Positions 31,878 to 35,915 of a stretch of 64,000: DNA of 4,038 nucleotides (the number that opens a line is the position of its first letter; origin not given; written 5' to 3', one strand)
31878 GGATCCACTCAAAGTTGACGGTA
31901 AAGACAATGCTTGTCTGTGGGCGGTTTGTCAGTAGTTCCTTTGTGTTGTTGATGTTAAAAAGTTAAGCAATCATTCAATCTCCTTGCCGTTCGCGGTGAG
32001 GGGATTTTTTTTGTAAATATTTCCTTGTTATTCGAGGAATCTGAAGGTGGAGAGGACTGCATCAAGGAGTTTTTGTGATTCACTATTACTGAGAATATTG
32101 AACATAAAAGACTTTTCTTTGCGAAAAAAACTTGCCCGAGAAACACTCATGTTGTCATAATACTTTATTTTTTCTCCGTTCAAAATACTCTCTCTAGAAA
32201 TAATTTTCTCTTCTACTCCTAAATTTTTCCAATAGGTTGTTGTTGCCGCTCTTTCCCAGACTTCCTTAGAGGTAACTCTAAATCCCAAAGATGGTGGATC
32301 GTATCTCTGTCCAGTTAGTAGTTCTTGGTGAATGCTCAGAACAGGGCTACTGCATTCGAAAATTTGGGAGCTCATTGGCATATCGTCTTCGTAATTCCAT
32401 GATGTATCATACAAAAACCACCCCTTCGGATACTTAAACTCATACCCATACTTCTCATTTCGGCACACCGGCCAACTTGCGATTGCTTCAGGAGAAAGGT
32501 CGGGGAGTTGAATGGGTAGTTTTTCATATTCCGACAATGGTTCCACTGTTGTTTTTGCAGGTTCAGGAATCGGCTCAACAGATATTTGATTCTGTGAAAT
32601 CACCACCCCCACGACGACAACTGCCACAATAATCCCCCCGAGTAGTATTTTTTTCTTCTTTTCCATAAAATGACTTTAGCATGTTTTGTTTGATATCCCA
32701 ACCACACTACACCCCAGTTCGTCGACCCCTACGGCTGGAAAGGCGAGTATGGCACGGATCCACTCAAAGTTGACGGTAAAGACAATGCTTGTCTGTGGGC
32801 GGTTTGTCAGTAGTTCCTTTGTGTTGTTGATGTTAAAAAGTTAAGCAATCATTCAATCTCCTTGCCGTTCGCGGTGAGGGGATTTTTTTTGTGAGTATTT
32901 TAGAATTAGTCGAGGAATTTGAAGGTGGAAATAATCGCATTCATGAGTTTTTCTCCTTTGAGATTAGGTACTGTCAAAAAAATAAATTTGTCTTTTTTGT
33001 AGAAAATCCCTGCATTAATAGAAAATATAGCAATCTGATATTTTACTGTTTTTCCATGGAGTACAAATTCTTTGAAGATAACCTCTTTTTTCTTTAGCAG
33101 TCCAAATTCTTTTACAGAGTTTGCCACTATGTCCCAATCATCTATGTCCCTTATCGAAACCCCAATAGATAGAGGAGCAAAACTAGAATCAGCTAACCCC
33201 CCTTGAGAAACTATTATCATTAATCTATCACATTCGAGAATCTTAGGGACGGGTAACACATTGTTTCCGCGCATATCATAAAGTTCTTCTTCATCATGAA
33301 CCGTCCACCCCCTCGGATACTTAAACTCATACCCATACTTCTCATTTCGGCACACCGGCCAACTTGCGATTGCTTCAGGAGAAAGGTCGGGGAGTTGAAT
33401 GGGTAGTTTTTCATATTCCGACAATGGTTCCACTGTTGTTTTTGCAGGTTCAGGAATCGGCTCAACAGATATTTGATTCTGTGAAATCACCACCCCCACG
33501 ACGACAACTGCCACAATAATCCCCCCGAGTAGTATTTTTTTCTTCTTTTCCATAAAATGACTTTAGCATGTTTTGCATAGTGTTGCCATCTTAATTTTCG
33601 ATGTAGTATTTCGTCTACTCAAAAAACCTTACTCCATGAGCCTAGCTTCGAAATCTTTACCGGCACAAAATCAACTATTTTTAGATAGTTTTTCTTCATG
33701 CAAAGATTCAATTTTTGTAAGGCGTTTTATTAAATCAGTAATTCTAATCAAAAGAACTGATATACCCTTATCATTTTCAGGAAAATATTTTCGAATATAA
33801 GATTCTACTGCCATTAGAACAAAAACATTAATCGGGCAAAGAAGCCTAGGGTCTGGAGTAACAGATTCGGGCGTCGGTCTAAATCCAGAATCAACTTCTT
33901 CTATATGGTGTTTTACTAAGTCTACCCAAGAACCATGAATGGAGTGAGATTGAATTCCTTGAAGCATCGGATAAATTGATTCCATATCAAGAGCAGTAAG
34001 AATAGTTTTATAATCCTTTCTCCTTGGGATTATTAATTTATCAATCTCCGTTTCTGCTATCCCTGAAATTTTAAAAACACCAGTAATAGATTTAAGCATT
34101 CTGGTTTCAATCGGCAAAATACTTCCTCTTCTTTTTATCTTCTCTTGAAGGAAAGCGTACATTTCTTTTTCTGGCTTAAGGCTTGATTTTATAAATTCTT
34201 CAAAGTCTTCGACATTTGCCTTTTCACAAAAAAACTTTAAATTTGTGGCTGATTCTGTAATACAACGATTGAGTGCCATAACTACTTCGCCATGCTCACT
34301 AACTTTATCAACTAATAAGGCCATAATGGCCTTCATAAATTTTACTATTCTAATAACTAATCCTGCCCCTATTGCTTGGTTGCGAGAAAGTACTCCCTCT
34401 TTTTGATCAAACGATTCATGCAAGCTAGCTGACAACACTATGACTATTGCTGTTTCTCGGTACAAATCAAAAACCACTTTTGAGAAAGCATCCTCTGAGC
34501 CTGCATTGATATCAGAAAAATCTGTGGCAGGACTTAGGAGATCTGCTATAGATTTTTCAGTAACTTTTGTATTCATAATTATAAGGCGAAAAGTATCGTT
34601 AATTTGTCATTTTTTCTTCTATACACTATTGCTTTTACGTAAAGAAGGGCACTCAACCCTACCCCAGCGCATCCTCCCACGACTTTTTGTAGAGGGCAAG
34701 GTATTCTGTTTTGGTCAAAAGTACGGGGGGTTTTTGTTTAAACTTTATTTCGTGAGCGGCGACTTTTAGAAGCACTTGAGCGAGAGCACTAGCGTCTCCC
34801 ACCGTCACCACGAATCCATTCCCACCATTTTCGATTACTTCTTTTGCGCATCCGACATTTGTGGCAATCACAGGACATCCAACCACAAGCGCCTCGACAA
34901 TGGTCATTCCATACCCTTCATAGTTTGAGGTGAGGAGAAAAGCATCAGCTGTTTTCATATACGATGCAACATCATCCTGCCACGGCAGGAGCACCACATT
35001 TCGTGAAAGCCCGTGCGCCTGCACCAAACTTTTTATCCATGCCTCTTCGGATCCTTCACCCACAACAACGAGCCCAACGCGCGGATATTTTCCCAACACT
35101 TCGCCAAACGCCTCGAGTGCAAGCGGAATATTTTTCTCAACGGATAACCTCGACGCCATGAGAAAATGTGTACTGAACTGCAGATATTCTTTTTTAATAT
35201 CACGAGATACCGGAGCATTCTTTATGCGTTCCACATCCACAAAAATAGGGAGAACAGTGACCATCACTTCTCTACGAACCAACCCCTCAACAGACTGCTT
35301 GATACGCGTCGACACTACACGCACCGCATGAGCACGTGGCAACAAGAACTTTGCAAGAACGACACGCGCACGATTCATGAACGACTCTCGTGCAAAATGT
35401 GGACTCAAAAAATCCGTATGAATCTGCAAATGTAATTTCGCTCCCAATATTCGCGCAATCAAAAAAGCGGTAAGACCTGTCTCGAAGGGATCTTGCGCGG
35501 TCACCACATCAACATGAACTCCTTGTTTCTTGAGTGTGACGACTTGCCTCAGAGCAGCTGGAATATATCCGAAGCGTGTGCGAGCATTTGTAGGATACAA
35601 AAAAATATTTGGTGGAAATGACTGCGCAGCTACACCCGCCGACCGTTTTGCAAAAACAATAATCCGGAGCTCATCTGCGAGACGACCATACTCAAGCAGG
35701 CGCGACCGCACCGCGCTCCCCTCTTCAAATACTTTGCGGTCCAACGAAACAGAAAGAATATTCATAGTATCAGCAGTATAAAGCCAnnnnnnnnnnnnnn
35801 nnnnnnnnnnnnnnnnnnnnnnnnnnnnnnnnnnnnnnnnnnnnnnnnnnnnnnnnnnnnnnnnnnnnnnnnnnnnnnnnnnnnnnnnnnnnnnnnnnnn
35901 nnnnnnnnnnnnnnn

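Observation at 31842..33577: Tandem segmental duplication with mosaic paralogs: identical 5' halves and diverged middles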

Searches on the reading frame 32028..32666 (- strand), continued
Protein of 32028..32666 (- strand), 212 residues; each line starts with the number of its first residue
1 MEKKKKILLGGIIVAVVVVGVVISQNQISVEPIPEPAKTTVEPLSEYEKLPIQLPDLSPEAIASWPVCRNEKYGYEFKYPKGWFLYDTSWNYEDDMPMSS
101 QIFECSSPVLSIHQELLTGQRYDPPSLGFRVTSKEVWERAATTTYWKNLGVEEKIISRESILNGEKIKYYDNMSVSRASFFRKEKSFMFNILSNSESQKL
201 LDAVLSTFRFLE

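Call 82: fold_search(model_id=the predicted structure, library=pdb)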
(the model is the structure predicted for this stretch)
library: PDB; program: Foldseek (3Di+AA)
matches with E <= 10: 1037; with E <= 0.001: 8
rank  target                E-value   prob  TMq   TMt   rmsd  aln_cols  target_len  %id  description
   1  2lnj_MODEL_1_A        1.5e-04  1.00  0.39  0.47   6.9       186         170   18  Solution Structure of Cyanobacterial PsbP (CyanoP) from Synechocystis sp. PCC 6803 (released 2012-06-06)
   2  8z9d_P                3.5e-04  1.00  0.33  0.36  10.7       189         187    7  cryo-EM structure of PSII-LHCII megacomplex from spinach (released 2024-11-13)
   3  9grx_0                3.9e-04  1.00  0.38  0.49   6.3       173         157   13  NDH-PSI-LHCI supercomplex from S. oleracea (released 2025-02-12)
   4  2vu4                  4.4e-04  1.00  0.33  0.44   7.8       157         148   10  Structure of PsbP protein from Spinacia oleracea at 1.98 A resolution (released 2009-07-21)
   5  2xb3                  6.5e-04  1.00  0.40  0.52   5.4       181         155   14  The Structure of Cyanobacterial PsbP (released 2010-08-25)
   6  1v2b_A                7.8e-04  1.00  0.32  0.42   8.0       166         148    5  Crystal Structure of PsbP Protein in the Oxygen-Evolving Complex of Photosystem II from Higher Plants (released 2004-05-18)
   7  3hlz_B                8.7e-04  1.00  0.31  0.25   8.0       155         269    9  Crystal structure of BT_1490 (NP_810393.1) from BACTEROIDES THETAIOTAOMICRON VPI-5482 at 1.50 A resolution (released 2009-06-16)
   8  4rth_B                9.8e-04  1.00  0.37  0.45   6.9       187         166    8  The crystal structure of PsbP from Zea mays (released 2015-03-11)
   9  5zx9                  1.2e-03  0.99  0.31  0.37   7.5       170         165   14  Crystal structure of apo form fibronectin-binding protein Apa from Mycobacterium tuberculosis (released 2019-05-29)
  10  4rti                  1.5e-03  0.99  0.30  0.35   8.2       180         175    7  The crystal structure of PsbP from Spinacia oleracea (released 2015-03-11)
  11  9i4t_P                2.0e-03  1.00  0.33  0.39   8.2       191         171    9  Photosystem II from Arabidopsis thaliana (released 2026-03-25)
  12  4rth_A                2.1e-03  0.99  0.32  0.38   7.8       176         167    8  The crystal structure of PsbP from Zea mays (released 2015-03-11)
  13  1vr8                  4.6e-03  0.98  0.24  0.35   8.2       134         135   13  Crystal structure of GTP binding regulator (TM1622) from Thermotoga Maritima at 1.75 A resolution (released 2005-03-15)
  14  5zxa                  5.5e-03  0.99  0.36  0.44   6.7       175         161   13  Crystal structure of fibronectin-binding protein Apa mutant from Mycobacterium tuberculosis (released 2019-05-29)
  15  9gnw_P                5.5e-03  0.99  0.36  0.39   7.9       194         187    8  Universal PSII assembly intermediate (released 2025-09-17)
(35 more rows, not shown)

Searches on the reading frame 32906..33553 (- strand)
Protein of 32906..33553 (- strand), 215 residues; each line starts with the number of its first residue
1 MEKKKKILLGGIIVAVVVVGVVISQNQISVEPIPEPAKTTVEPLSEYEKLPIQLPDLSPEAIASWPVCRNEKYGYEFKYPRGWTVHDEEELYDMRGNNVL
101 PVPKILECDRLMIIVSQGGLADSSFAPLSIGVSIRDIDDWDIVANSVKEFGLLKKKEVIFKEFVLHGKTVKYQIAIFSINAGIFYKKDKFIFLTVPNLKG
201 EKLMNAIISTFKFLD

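Call 8: search_protein_families(library=pfam, proteins=[window:32906-33553:-], max_evalue=0.1)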
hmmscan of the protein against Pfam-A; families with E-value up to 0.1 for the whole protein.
window:32906-33553:- (215 aa): 1 family
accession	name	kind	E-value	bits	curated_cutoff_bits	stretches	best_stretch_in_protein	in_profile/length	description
PF18933.6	PsbP_2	-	0.022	15.2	27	1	70-94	49-72/184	PsbP-like protein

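Call 11: find_encoding_contigs(protein=window:32906-33553:-, flank=6000, max_places=10)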
Protein window:32906-33553:- (215 aa): 4 contigs read that carry it; 1 place shown.
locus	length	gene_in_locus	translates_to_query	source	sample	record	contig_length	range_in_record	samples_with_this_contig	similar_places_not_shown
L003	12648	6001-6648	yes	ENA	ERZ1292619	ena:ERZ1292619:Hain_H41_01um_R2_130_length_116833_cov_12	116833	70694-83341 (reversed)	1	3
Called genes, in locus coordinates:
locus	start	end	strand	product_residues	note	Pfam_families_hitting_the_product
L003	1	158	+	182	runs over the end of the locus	PF13328:HD_4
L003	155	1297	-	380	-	-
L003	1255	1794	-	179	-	-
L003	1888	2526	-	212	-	-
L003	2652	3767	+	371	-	PF13579:Glyco_trans_4_4, PF13439:Glyco_transf_4, PF20706:GT4-conflict (weak), PF00534:Glycos_transf_1, PF13692:Glyco_trans_1_4, PF13524:Glyco_trans_1_2 (weak)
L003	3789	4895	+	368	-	PF13579:Glyco_trans_4_4 (weak), PF13439:Glyco_transf_4, PF20706:GT4-conflict, PF00534:Glycos_transf_1, PF13692:Glyco_trans_1_4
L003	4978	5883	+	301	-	PF18928:DUF5677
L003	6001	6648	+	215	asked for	-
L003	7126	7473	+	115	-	-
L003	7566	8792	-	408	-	PF01551:Peptidase_M23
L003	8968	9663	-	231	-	PF01209:Ubie_methyltran, PF13489:Methyltransf_23, PF02353:CMAS (weak), PF07021:MetW, PF13847:Methyltransf_31, PF08241:Methyltransf_11, PF08242:Methyltransf_12, PF13649:Methyltransf_25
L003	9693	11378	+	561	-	PF04055:Radical_SAM, PF16199:Radical_SAM_C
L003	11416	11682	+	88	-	PF04221:RelB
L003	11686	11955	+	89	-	PF15738:YafQ_toxin, PF05016:ParE_toxin (weak)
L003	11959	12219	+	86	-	-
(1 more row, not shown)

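Call 20: find_homologous_proteins(query=window:32906-33553:-, max_evalue=0.001)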
Query window:32906-33553:- (215 aa): 9 proteins with E <= 0.001 among 196 candidates.
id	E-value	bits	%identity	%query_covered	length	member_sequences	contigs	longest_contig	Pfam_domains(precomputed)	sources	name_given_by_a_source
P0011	2.6e-93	330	99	69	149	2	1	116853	-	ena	-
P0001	2.3e-63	232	53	100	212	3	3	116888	-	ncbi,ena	ncbi:MAG: hypothetical protein AAB552_03710 [Patescibacteria group bacterium]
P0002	2.6e-29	120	36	99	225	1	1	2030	-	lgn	-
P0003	4.8e-16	77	31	99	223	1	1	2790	-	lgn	-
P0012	1.4e-13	69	29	98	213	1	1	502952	-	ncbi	ncbi:MAG: hypothetical protein ACYC6X_00700 [Minisyncoccota bacterium]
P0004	1.3e-11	63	32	100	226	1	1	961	-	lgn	-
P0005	4.3e-10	58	50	29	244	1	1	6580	-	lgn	-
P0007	6.0e-9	54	73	15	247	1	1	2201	-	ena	-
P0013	5.4e-6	44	39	38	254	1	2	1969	-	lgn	-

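Call 23: find_encoding_contigs(protein=P0012, flank=8000)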
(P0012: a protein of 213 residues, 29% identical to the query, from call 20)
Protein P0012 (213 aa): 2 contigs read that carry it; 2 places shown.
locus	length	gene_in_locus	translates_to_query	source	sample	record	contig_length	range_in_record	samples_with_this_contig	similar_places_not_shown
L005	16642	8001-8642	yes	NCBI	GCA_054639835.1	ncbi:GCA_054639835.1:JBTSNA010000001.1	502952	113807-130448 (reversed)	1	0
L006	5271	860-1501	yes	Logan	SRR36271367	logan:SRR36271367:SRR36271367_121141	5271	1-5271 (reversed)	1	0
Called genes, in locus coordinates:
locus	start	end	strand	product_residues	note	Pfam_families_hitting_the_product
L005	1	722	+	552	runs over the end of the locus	PF01656:CbiA (faint), PF06418:CTP_synth_N, PF00117:GATase, PF07722:Peptidase_C26 (faint)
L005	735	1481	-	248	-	PF00005:ABC_tran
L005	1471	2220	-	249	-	PF00528:BPD_transp_1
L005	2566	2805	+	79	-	PF01541:GIY-YIG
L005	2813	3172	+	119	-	-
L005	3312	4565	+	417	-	PF01471:PG_binding_1, PF00041:fn3 (faint), PF16656:Pur_ac_phosph_N (weak)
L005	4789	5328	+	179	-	PF01625:PMSR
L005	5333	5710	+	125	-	PF01641:SelR, PF24046:At4g08330 (faint)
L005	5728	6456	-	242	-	PF01479:S4, PF00849:PseudoU_synth_2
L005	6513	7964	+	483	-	PF03193:RsgA_GTPase (faint), PF00005:ABC_tran, PF02463:SMC_N (faint), PF13191:AAA_16 (faint), PF13476:AAA_23 (faint), PF13555:AAA_29 (faint), PF20720:nSTAND3 (faint), PF00005:ABC_tran, +2 more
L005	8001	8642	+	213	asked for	-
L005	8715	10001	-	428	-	PF24517:CBM96, PF01551:Peptidase_M23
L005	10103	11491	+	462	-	PF01566:Nramp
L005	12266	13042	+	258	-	PF01061:ABC2_membrane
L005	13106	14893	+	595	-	PF00009:GTP_EFTU, PF01926:MMR_HSR1 (weak), PF22042:EF-G_D2 (weak), PF03144:GTP_EFTU_D2, PF00679:EFG_C, PF21018:BipA_C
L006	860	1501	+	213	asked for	-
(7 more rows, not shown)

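Call 27: search_protein_families(library=pfam, proteins=[P0012], max_evalue=0.01)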
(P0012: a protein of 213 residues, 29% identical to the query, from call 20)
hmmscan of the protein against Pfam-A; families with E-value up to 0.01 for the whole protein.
P0012 (213 aa): 1 family
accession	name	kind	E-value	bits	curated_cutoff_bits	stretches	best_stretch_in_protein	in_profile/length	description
PF00593.30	TonB_dep_Rec_b-barrel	-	0.00051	20.4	27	1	38-151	106-199/436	TonB dependent receptor-like, beta-barrel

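Call 76: search_protein_families(library=ncbifam, proteins=[window:32906-33553:-], max_evalue=0.01)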
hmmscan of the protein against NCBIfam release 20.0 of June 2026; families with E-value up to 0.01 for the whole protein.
window:32906-33553:- (215 aa): 0 families

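Call 86: predict_structure(alignment_id=A5)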
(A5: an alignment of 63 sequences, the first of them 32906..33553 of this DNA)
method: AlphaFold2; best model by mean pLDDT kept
length: 215 residues; sequences in the alignment: 63
mean_pLDDT: 85.1   pTM: 0.70
mean pLDDT of the five models: 85.1, 84.8, 84.7, 83.3, 81.9
residues with pLDDT >= 90: 97; 70-90: 85; 50-70: 33; < 50: 0
segments of 3 or more residues with pLDDT < 50: none
pLDDT, mean of each block of 10 residues (from residue 1): 77 92 79 69 64 90 97 95 90 71 83 87 76 88 81 84 91 90 91 92 96 92
secondary structure, 60 per line:
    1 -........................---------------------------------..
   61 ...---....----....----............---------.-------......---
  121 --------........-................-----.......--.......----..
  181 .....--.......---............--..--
elements in order: H2-25 H59-63 E67-70 E75-78 E83-87 H88-94 E112-117 E129-136 H138-153 E159-165 E168-174 E179-185 E188-194 H198-209

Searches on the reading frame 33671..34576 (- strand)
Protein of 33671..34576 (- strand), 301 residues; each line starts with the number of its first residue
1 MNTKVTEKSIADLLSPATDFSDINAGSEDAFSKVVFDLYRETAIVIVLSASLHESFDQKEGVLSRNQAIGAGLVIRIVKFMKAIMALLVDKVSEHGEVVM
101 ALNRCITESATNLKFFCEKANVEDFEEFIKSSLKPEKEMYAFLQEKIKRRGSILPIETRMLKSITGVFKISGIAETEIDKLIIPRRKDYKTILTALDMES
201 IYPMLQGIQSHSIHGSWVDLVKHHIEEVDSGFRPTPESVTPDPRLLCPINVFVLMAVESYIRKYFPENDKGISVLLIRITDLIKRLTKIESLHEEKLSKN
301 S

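Call 8: search_protein_families(library=pfam, proteins=[window:33671-34576:-], max_evalue=0.1)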
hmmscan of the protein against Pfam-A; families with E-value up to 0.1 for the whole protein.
window:33671-34576:- (301 aa): 1 family
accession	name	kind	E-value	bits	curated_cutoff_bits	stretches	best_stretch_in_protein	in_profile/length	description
PF18928.5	DUF5677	-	6e-12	46.4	27.1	1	68-227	2-162/166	Family of unknown function (DUF5677)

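Call 76: search_protein_families(library=ncbifam, proteins=[window:33671-34576:-], max_evalue=0.01)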
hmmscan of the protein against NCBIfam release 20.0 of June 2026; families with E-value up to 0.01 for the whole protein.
window:33671-34576:- (301 aa): 0 families

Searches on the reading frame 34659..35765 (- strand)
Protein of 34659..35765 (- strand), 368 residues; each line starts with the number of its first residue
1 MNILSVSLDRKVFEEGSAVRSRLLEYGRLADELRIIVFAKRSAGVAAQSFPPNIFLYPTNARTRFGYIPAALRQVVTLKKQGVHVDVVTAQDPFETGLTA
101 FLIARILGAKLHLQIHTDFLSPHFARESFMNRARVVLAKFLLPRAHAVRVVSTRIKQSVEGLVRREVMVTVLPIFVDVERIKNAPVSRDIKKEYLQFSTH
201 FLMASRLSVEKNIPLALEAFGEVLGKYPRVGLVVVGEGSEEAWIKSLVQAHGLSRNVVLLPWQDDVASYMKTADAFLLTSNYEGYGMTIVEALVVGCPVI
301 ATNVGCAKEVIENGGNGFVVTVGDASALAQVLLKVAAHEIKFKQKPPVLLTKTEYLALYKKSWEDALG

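Call 8: search_protein_families(library=pfam, proteins=[window:34659-35765:-], max_evalue=0.1)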
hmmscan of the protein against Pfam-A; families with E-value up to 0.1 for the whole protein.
window:34659-35765:- (368 aa): 6 families
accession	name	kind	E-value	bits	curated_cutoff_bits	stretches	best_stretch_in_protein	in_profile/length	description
PF00534.26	Glycos_transf_1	-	6.6e-36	123.9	26.4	1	201-338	18-158/172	Glycosyl transferases group 1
PF13692.12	Glyco_trans_1_4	-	1.3e-30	107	27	1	200-336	3-140/142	Glycosyl transferases group 1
PF20706.3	GT4-conflict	-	3e-10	40.1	26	1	139-303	141-312/385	Family 4 Glycosyltransferase in conflict systems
PF13439.12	Glyco_transf_4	-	5.2e-09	36.8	28.5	1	34-180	21-170/170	Glycosyltransferase Family 4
PF13579.12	Glyco_trans_4_4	-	3.1e-06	28.1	29.7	1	58-173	49-156/158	Glycosyl transferase 4-like domain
PF00982.27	Glyco_transf_20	-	0.0055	15.9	32.5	1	151-230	221-307/473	Glycosyltransferase family 20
